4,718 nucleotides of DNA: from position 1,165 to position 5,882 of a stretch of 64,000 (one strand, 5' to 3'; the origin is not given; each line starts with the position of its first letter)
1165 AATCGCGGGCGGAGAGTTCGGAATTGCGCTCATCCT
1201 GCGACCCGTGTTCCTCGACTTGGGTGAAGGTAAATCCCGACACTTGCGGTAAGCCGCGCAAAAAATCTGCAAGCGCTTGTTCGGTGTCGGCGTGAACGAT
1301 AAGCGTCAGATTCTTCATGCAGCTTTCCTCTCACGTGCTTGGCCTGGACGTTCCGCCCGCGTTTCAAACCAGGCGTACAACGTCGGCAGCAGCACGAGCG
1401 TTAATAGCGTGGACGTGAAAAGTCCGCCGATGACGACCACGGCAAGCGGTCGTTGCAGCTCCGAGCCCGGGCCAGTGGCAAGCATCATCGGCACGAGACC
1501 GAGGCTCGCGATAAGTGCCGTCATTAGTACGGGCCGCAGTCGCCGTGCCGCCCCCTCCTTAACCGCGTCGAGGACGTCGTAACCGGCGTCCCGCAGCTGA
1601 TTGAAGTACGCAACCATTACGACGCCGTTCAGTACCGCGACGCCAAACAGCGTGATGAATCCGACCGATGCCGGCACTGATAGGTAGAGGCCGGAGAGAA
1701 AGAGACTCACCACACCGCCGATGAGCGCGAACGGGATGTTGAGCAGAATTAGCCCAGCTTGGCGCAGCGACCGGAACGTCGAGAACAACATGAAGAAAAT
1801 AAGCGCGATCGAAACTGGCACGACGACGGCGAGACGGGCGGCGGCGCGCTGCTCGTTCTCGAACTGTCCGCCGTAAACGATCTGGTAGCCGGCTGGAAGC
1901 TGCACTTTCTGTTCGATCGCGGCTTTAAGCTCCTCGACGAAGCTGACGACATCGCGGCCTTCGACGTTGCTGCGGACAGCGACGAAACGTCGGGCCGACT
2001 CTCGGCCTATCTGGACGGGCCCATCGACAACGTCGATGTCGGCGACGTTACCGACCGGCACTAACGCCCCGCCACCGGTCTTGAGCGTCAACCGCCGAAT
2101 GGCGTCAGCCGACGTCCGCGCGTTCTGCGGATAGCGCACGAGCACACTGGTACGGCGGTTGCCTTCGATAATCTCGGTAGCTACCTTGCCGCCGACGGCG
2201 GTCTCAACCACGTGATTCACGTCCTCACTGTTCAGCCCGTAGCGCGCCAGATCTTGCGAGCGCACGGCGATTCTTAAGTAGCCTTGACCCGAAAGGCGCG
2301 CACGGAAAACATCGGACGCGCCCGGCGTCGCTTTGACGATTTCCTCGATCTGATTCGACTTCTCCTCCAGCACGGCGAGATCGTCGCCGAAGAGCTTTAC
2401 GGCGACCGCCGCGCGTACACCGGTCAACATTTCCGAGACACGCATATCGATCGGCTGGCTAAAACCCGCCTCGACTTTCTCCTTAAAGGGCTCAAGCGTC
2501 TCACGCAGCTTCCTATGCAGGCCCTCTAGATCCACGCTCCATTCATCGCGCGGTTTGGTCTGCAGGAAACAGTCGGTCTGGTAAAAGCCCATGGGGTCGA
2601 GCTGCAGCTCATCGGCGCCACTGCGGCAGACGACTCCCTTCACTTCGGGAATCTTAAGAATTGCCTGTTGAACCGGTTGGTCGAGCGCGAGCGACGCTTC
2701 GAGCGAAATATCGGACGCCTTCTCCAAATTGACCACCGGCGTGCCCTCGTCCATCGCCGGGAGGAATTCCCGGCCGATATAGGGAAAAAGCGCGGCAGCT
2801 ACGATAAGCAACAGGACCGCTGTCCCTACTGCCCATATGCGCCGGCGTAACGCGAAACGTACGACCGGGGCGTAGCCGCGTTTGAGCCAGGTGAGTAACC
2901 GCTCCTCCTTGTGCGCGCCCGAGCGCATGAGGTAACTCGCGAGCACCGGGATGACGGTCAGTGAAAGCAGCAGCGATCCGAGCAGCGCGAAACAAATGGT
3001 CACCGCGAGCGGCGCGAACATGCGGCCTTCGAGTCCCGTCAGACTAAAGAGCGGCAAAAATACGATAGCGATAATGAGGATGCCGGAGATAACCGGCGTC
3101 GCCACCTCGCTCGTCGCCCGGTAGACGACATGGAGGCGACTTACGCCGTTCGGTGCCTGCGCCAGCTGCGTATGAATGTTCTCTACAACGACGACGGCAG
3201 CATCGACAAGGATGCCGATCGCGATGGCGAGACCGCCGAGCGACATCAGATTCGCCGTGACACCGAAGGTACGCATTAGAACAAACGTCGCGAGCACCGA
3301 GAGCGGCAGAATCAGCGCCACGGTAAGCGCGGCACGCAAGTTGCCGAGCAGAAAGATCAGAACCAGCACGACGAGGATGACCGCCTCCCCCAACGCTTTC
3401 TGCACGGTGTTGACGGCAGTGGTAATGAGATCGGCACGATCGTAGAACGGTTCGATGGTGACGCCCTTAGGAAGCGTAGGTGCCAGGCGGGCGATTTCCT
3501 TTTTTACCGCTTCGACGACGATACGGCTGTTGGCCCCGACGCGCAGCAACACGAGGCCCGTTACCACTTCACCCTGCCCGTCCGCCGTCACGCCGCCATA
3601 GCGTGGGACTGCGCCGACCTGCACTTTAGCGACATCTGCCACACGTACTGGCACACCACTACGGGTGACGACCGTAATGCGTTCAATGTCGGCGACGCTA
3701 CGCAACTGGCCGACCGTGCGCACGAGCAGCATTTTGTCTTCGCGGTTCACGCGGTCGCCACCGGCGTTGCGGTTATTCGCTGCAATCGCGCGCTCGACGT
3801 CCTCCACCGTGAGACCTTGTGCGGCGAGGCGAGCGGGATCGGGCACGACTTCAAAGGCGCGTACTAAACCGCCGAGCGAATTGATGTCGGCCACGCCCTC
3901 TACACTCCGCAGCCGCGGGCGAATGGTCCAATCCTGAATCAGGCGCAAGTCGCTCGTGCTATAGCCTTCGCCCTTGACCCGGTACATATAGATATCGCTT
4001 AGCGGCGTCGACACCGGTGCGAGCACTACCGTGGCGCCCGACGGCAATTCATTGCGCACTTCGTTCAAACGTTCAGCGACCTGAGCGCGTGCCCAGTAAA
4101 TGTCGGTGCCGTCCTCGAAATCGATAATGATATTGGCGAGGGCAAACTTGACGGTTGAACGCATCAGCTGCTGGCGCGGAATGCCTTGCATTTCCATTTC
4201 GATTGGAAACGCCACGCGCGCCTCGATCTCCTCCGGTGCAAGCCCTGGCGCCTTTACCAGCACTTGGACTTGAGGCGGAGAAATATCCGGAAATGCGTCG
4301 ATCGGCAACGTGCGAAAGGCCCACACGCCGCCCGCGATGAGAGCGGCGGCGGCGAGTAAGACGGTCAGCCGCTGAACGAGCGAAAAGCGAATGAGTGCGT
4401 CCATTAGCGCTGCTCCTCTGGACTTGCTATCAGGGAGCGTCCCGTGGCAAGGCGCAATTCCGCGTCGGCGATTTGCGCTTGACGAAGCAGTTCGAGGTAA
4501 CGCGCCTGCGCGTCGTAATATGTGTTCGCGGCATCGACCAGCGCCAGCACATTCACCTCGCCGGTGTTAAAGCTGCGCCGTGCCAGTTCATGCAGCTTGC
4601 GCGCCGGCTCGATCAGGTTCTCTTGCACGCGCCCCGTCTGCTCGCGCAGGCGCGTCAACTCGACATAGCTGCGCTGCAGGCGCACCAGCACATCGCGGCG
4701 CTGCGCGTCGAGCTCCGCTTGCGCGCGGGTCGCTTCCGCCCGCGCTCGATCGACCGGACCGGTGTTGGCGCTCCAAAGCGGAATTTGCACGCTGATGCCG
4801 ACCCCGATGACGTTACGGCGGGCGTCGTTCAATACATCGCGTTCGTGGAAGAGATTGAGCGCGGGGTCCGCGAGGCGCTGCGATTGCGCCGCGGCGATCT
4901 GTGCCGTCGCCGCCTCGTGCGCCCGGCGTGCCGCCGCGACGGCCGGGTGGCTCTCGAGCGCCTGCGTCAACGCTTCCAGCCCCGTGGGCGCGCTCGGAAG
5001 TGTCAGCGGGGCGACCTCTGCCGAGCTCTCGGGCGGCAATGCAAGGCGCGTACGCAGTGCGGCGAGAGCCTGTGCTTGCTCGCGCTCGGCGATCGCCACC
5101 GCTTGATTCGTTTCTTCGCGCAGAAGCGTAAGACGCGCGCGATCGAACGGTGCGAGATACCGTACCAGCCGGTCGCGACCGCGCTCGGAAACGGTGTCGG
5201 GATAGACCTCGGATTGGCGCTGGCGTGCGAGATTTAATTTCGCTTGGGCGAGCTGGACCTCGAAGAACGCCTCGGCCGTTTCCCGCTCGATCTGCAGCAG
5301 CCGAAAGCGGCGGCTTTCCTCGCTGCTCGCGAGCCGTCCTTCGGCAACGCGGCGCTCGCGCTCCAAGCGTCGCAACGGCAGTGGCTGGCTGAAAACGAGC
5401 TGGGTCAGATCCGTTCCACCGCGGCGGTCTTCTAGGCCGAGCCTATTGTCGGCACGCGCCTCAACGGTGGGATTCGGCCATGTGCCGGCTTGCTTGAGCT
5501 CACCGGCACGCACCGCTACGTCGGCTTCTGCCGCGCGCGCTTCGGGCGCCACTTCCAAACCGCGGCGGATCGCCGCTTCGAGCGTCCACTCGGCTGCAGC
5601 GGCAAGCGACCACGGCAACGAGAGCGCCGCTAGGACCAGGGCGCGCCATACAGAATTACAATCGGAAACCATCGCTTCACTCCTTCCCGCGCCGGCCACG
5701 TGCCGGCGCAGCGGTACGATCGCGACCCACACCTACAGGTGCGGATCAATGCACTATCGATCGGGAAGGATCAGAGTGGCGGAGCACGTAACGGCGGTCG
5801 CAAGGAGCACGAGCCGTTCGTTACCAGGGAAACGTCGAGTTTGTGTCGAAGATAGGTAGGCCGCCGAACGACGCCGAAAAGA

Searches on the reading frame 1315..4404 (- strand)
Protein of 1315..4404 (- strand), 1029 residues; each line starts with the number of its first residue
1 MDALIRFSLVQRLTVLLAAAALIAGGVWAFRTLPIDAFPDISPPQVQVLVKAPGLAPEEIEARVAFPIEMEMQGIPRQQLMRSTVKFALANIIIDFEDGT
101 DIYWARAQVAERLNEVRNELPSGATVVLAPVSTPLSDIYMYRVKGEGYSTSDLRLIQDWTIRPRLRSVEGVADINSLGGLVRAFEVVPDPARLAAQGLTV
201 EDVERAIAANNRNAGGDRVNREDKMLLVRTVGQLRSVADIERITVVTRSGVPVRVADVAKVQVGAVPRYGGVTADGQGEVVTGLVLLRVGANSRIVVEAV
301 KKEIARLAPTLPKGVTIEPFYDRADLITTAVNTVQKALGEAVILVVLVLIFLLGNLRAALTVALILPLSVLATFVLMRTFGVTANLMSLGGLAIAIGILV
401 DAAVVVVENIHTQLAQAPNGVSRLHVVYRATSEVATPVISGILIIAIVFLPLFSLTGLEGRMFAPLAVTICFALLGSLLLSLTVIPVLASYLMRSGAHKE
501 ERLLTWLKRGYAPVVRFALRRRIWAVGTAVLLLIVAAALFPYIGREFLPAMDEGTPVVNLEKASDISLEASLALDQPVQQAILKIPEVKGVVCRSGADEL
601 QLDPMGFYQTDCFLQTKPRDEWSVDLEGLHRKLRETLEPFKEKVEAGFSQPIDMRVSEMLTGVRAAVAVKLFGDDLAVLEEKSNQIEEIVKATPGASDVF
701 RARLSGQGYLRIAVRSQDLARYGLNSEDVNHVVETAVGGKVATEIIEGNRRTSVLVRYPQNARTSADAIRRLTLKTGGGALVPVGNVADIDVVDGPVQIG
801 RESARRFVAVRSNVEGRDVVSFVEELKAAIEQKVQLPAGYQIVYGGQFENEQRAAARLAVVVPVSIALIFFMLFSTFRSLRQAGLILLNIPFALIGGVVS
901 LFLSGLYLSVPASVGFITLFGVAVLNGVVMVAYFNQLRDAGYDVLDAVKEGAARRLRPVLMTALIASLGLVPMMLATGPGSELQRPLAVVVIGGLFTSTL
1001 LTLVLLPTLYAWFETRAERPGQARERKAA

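Call 59: search_protein_families(library=pfam, proteins=[window:1315-4404:-], max_evalue=0.00001)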
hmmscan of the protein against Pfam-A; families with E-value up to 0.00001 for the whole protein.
window:1315-4404:- (1029 aa): 2 families
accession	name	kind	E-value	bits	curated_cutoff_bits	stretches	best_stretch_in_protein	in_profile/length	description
PF00873.25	ACR_tran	-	3.3e-298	992.2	28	1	5-1013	2-1020/1021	AcrB/AcrD/AcrF family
PF03176.21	MMPL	-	2.6e-10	40.2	20.5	1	803-1017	87-306/333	MMPL family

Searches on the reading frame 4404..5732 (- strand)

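Call 59: search_protein_families(library=pfam, proteins=[window:4404-5732:-], max_evalue=0.00001)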
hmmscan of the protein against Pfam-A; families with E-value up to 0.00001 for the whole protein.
window:4404-5732:- (442 aa): 1 family
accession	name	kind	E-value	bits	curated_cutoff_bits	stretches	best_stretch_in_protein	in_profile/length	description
PF02321.23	OEP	-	1.7e-34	119.7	22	2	253-431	3-187/187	Outer membrane efflux protein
